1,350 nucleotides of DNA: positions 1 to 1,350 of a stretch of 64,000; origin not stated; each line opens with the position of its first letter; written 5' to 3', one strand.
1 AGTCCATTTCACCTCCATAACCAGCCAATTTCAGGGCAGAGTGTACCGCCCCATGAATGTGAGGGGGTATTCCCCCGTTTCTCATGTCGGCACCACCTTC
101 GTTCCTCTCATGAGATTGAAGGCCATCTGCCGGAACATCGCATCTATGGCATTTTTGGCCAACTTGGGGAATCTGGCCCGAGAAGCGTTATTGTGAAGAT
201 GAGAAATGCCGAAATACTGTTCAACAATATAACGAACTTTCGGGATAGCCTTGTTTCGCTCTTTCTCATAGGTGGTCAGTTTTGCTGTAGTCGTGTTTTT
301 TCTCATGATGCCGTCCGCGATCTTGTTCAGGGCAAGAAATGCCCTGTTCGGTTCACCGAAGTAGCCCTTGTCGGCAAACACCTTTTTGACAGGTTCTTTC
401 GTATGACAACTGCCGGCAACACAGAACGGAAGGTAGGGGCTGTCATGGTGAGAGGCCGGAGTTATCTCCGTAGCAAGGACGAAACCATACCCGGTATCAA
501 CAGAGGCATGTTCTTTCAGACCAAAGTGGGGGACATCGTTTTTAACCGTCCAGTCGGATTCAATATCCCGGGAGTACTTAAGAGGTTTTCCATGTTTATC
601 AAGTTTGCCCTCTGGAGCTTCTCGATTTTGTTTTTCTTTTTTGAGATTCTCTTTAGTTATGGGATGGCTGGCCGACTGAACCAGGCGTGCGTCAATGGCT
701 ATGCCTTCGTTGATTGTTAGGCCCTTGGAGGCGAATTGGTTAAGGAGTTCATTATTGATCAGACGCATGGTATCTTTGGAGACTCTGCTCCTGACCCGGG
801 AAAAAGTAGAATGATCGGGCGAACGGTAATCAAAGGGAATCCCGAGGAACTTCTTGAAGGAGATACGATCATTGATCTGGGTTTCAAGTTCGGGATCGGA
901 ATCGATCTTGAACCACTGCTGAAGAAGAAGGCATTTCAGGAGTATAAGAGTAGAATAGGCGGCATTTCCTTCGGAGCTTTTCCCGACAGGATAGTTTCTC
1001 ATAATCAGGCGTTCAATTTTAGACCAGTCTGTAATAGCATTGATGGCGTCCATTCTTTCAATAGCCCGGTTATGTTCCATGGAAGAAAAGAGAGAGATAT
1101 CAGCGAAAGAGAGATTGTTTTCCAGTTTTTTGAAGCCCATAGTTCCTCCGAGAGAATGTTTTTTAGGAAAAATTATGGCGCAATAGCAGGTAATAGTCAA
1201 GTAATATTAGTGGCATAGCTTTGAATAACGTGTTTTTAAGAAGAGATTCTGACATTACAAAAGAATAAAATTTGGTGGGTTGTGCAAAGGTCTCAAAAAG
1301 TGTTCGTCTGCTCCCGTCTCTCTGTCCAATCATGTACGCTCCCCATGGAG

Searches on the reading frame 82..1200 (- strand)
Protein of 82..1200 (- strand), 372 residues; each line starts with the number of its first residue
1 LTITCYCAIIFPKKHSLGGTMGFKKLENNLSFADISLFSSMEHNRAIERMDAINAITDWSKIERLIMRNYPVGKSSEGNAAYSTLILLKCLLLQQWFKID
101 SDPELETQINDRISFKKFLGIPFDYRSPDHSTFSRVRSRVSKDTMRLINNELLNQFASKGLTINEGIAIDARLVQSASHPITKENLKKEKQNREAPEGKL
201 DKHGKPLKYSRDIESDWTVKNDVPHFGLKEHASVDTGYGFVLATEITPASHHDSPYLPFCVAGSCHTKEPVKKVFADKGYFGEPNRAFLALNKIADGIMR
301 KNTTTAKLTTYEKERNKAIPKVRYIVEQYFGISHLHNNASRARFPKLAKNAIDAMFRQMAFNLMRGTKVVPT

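Call 7: search_protein_families(library=pfam, proteins=[window:82-1200:-], max_evalue=0.01)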
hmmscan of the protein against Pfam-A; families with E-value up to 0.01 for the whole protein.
window:82-1200:- (372 aa): 4 families
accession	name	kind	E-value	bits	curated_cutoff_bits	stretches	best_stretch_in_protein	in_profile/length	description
PF05598.16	DUF772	-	5.1e-19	68.5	23.1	1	78-148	1-70/74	Transposase domain (DUF772)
PF01609.27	DDE_Tnp_1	-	1.2e-14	54.9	23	1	169-363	9-200/200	Transposase DDE domain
PF13359.12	DDE_Tnp_4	-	5.2e-05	23.4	24.8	1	225-332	27-126/158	DDE superfamily endonuclease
PF13612.12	DDE_Tnp_1_3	-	0.0087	16.5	27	0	226-330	44-138/155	Transposase DDE domain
